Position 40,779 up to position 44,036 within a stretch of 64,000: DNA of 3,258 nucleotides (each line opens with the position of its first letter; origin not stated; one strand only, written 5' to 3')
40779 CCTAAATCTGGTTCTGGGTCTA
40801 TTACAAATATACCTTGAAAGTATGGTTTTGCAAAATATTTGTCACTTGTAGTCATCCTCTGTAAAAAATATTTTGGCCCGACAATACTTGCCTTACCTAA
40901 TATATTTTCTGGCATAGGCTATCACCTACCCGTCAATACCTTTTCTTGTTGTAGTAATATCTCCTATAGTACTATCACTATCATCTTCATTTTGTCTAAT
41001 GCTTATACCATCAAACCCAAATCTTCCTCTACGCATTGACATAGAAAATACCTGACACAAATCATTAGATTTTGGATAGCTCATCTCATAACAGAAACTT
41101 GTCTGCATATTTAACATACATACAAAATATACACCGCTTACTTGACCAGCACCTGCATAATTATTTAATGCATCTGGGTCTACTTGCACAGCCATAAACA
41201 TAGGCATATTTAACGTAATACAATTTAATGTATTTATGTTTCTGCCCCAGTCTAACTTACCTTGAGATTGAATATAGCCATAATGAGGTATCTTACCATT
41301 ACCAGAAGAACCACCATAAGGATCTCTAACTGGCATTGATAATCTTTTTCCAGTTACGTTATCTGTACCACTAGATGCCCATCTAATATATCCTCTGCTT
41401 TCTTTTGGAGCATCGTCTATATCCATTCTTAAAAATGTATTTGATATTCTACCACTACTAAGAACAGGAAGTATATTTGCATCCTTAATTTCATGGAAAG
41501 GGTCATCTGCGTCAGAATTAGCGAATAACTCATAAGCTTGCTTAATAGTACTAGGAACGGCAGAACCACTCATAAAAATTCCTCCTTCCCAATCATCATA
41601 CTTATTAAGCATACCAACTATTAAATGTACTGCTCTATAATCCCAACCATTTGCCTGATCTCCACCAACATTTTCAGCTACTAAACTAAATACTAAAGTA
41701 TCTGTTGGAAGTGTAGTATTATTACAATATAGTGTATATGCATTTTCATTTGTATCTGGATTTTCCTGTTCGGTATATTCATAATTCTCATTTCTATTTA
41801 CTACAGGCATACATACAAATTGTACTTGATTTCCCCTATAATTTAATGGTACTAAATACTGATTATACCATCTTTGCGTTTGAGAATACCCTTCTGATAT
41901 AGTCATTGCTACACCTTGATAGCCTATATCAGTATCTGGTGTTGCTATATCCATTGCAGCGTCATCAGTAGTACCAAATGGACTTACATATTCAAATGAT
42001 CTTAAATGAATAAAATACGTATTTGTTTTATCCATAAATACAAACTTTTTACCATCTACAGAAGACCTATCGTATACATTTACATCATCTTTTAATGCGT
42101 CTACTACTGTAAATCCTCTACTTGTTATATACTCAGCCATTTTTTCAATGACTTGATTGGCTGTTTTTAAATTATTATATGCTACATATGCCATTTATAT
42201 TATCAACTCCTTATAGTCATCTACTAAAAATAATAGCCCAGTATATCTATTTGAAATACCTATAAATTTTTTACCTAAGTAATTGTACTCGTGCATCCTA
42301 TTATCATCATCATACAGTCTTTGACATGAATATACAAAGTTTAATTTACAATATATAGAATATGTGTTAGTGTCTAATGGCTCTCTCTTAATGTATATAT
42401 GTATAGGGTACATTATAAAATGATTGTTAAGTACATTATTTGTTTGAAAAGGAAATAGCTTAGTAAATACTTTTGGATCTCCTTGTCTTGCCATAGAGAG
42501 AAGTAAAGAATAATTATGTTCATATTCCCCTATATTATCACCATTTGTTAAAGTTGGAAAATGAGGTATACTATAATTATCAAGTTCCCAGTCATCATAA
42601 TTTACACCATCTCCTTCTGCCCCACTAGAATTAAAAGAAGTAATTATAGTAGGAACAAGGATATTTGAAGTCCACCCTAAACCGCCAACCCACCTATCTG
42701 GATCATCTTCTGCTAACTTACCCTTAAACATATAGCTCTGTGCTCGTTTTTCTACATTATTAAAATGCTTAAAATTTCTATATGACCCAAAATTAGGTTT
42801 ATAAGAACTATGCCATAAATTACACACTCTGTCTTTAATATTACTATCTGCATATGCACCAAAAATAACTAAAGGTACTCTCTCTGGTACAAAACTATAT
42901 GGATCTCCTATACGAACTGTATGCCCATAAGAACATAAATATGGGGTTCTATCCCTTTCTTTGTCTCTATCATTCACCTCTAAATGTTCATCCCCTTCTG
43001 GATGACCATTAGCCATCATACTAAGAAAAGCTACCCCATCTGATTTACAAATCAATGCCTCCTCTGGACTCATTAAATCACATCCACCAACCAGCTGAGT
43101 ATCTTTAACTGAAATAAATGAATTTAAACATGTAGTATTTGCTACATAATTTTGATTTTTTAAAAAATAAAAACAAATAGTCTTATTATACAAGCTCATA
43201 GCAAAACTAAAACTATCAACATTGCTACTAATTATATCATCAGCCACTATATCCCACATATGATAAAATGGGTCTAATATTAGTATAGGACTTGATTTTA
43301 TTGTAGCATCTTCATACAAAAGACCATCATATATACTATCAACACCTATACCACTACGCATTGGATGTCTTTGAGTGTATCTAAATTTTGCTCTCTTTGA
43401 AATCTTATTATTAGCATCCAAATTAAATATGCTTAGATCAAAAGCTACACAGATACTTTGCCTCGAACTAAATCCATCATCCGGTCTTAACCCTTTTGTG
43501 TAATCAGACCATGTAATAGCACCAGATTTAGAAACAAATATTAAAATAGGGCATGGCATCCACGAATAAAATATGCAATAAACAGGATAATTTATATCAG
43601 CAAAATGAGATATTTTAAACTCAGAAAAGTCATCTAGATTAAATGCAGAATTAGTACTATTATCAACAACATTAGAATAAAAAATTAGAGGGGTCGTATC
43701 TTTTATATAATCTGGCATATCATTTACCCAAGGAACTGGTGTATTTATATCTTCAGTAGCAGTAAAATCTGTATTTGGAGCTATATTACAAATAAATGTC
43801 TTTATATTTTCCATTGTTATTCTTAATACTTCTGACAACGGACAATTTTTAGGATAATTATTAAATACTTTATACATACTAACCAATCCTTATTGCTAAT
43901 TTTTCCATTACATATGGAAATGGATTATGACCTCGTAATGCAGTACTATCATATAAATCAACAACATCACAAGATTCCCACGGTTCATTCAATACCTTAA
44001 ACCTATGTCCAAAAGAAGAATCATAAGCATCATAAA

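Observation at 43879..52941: Internal gene duplications inside the unknown tail block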

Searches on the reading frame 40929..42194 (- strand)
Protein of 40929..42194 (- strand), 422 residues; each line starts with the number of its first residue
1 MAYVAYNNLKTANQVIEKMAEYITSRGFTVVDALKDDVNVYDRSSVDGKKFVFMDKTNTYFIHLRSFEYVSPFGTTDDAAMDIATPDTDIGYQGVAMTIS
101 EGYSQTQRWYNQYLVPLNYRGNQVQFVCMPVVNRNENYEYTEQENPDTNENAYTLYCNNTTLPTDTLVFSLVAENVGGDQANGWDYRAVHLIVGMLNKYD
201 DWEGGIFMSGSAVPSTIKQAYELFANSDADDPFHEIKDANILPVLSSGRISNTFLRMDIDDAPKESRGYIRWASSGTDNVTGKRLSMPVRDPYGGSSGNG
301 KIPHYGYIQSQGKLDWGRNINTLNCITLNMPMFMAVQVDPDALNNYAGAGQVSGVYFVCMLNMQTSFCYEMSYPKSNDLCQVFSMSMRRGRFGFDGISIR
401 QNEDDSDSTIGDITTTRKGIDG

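Call 6: search_protein_families(library=phrogs, proteins=[window:40929-42194:-], max_evalue=0.01)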
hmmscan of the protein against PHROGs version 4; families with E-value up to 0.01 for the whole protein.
window:40929-42194:- (422 aa): 0 families

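Call 7: search_protein_families(library=pfam, proteins=[window:40929-42194:-], max_evalue=1)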
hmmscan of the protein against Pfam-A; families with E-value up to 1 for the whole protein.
window:40929-42194:- (422 aa): 0 families

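Call 20: search_dna_similar(query=window:40929-42194:-, collection=phages, mode=protein, max_rows=25, max_evalue=0.001)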
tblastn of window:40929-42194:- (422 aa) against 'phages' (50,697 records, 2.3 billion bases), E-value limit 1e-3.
No match.

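Call 27: search_solved_structures(query=window:40929-42194:-, max_evalue=1)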
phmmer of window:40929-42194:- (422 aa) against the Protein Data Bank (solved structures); distinct sequences matched with E-value up to 1: 0.

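Call 35: find_homologous_proteins(query=window:40929-42194:-, max_evalue=0.001)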
Query window:40929-42194:- (422 aa): 297 proteins with E <= 0.001 among 2548 candidates; the best 120 are listed.
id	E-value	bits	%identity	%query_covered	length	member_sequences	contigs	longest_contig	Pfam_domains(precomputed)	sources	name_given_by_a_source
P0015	2.3e-285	964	98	100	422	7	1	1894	-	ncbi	-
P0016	1.3e-249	846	86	100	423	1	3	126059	-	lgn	-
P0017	3.1e-245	832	83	100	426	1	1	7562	-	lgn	-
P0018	4.2e-243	825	83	100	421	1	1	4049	-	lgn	-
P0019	3.4e-203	693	74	97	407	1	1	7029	-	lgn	-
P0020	2.6e-199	680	73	99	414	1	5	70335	-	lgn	-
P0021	6.2e-199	679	73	99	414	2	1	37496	-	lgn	-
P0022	6.4e-199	679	72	98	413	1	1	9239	-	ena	-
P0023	1.8e-198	678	72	98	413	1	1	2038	-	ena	-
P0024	4.2e-198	676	72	98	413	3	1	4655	-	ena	-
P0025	2.3e-197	674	72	98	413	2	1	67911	-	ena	-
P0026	4.3e-197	673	72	98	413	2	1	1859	-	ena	-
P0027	4.5e-197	673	72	98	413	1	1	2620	-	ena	-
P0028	5.0e-197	673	72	98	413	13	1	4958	-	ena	-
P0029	5.2e-197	673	71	98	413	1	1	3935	-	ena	-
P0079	2.1e-157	542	59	97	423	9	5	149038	-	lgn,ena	-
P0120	2.4e-122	427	49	98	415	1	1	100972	-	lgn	-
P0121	3.3e-122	426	54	96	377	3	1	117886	-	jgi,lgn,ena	-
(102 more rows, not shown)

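Call 42: find_encoding_contigs(protein=P0121, flank=10000, max_places=1)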
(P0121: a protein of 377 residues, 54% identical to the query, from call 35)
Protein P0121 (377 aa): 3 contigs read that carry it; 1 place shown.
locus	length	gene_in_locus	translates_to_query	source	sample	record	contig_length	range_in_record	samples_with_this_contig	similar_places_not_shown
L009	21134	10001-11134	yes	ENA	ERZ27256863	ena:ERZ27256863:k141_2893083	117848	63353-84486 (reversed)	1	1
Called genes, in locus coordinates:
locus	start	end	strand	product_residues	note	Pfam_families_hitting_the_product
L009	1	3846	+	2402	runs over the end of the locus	-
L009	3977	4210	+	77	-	-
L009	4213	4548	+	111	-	-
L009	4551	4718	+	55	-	-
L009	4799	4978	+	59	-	-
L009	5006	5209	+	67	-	-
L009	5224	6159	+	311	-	-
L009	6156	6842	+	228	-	PF01541:GIY-YIG, PF07460:NUMOD3 (faint)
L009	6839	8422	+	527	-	-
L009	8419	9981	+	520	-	-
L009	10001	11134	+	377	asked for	-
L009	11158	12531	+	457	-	-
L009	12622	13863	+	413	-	-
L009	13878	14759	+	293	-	PF09931:Phage_phiJL001_Gp84_N (weak), PF09356:Phage_BR0599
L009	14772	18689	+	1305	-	PF02839:CBM_5_12 (weak), PF13550:Phage-tail_3 (weak)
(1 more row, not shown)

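Call 43: find_encoding_contigs(protein=P0120, flank=10000, max_places=1)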
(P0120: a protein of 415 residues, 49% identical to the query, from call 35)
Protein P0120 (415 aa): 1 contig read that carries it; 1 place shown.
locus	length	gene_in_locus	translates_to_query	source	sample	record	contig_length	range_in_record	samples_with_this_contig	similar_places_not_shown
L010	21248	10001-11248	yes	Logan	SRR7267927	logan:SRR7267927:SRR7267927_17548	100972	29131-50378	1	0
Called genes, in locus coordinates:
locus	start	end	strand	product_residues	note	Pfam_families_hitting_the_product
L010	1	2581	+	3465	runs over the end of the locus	PF01464:SLT, PF01832:Glucosaminidase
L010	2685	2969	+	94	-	-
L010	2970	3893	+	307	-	-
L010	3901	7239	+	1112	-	-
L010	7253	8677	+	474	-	-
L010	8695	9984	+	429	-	-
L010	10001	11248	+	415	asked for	-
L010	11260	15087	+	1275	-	-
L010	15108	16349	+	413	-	-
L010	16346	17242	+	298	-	PF09931:Phage_phiJL001_Gp84_N (weak), PF09356:Phage_BR0599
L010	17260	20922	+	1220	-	PF13550:Phage-tail_3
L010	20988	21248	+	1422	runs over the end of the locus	PF02839:CBM_5_12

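Call 44: find_encoding_contigs(protein=P0079, flank=10000, max_places=1)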
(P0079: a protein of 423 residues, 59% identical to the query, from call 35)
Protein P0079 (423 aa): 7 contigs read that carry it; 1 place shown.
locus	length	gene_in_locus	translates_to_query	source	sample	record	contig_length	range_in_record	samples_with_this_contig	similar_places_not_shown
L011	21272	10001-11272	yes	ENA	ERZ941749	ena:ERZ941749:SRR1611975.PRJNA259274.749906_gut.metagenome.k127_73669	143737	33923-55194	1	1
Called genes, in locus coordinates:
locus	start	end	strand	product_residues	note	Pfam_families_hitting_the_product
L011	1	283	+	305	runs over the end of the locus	-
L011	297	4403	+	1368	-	-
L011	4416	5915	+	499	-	-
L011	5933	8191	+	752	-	-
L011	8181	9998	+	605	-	-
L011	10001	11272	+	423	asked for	-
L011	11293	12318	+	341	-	-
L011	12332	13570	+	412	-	-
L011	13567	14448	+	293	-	PF09356:Phage_BR0599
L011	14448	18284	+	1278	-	PF23666:Rcc01698_C (faint)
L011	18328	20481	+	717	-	PF02839:CBM_5_12 (weak)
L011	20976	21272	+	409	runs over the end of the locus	PF01385:OrfB_IS605, PF07282:Cas12f1-like_TNB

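Call 45: predict_structure(alignment_id=A1)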
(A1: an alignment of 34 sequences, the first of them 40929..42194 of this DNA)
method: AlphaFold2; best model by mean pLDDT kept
length: 422 residues; sequences in the alignment: 34
mean_pLDDT: 79.6   pTM: 0.85
mean pLDDT of the five models: 79.6, 78.3, 77.8, 77.7, 73.2
residues with pLDDT >= 90: 161; 70-90: 167; 50-70: 35; < 50: 59
segments of 3 or more residues with pLDDT < 50: 292-326, 373-375, 404-422
pLDDT, mean of each block of 10 residues (from residue 1): 88 98 95 92 87 94 94 87 88 95 89 92 94 91 90 94 91 85 83 93 93 92 91 84 84 89 77 86 80 40 39 34 49 79 76 82 59 60 75 76 50 40 34
secondary structure, 60 per line:
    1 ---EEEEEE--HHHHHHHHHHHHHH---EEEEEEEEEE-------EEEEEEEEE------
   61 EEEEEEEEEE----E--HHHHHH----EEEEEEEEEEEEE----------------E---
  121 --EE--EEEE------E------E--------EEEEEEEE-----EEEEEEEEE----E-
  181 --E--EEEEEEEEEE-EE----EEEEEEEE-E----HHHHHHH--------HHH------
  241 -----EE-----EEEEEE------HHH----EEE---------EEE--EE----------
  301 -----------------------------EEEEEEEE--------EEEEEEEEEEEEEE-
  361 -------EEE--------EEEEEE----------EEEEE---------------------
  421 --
elements in order: E4-9 H12-25 E29-38 E46-54 E61-70 H78-83 E88-100 E127-130 E153-160 E166-174 E186-195 E203-210 H217-223 E253-258 E272-274 E284-286 E330-337 E346-359 E368-370 E379-384 E395-399

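Call 47: fold_search(model_id=the predicted structure, library=pdb)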
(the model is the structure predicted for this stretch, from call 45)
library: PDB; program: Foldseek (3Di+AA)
matches with E <= 10: 183; with E <= 0.001: 1
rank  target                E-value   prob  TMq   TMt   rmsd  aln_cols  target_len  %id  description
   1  8rk3_G                3.1e-11  1.00  0.52  0.70   6.9       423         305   14  Bacteriophage JBD30 baseplate - composite structure (released 2024-08-14)
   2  3wpy_A                9.8e-02  0.06  0.13  0.11  21.1       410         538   10  Microbacterium saccharophilum K-1 beta-fructofuranosidase mutant T47S/S200T/F447V/P500S (released 2014-03-12)
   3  3wpz_A                1.6e-01  0.06  0.14  0.11  16.5       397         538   10  Microbacterium saccharophilum K-1 beta-fructofuranosidase mutant T47S/S200T/F447P/F470Y/P500S (released 2014-03-12)
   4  6m0d                  1.8e-01  0.07  0.14  0.13  16.9       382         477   10  Beijerinckia indica beta-fructosyltransferase (released 2020-08-12)
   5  5a6d_A                3.0e-01  0.05  0.12  0.18  19.4       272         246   10  Proliferating Cell Nuclear Antigen, PCNA, from Thermococcus gammatolerans (released 2016-07-06)
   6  3vsr                  3.2e-01  0.04  0.14  0.12  19.9       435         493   10  Microbacterium saccharophilum K-1 beta-fructofuranosidase catalytic domain (released 2012-08-22)
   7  3vss                  3.2e-01  0.04  0.13  0.12  21.2       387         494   10  Microbacterium saccharophilum K-1 beta-fructofuranosidase catalytic domain complexed with fructose (released 2012-08-22)
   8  6i97_B                3.8e-01  0.01  0.10  0.07  24.3       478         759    8  Structure of the ferrioxamine B transporter FoxA from Pseudomonas aeruginosa in complex with ferrioxamine B and a C-te (released 2019-08-28)
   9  8vo3                  4.0e-01  0.08  0.11  0.23  15.4       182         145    8  Pathogenesis related 10-10 C59S mutant papaverine complex (released 2024-10-23)
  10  7uqn                  4.4e-01  0.08  0.12  0.24  15.5       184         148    8  Pathogenesis related 10-10 noscapine complex (released 2023-03-01)
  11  7z6h_A                4.4e-01  0.06  0.14  0.21  20.9       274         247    5  Structure of DNA-bound human RAD17-RFC clamp loader and 9-1-1 checkpoint clamp (released 2022-05-04)
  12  7uqm                  4.7e-01  0.05  0.10  0.21  15.9       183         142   10  Pathogenesis related 10-10 papaverine complex (released 2023-03-01)
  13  6cx2                  4.7e-01  0.05  0.12  0.19  21.0       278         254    8  S177G Mutant of Yeast PCNA (released 2018-04-11)
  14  4lxc_C                5.0e-01  0.02  0.07  0.11  20.9       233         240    9  The antimicrobial peptidase lysostaphin from Staphylococcus simulans (released 2014-07-09)
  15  5nmy_MODEL_1_A        5.5e-01  0.01  0.07  0.10  20.7       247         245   12  NMR solution structure of lysostaphin (released 2018-05-16)
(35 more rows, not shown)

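Call 70: search_solved_structures(query=A1, max_evalue=10)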
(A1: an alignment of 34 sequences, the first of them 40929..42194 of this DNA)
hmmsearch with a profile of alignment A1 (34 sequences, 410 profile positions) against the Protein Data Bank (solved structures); distinct sequences matched with E-value up to 10: 5.
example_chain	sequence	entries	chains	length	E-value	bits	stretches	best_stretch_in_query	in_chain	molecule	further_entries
9e72_A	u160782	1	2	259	0.014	17.5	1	48-126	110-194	HvrF methyltransferase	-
9bph_A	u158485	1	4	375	1.3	11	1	144-223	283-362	Actin, alpha cardiac muscle 1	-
1c0f_A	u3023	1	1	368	1.5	10.8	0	146-224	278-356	ACTIN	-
3chw_A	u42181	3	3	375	1.6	10.8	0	146-224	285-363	Major actin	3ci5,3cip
1nlv_A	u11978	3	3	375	1.6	10.7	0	146-224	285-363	Actin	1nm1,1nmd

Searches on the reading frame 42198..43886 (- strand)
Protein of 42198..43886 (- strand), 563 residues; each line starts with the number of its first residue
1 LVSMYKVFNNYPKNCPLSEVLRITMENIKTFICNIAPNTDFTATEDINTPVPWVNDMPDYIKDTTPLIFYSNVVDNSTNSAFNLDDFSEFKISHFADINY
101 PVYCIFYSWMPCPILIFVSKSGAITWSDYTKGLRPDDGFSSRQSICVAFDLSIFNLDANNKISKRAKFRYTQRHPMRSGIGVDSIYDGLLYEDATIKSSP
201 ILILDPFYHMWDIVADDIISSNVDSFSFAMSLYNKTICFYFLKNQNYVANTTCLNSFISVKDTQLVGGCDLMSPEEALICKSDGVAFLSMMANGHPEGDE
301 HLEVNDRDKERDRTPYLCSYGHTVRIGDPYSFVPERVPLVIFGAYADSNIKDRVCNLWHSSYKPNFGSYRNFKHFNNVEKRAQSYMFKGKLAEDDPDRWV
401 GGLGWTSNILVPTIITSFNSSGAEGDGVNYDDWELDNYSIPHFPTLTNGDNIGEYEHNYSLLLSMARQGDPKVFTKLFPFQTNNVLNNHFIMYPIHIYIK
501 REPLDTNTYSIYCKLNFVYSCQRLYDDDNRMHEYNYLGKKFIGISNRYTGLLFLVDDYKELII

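Call 6: search_protein_families(library=phrogs, proteins=[window:42198-43886:-], max_evalue=0.01)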
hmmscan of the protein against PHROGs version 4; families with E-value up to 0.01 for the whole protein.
window:42198-43886:- (563 aa): 0 families

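Call 7: search_protein_families(library=pfam, proteins=[window:42198-43886:-], max_evalue=1)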
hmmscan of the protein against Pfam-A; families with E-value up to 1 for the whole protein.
window:42198-43886:- (563 aa): 0 families
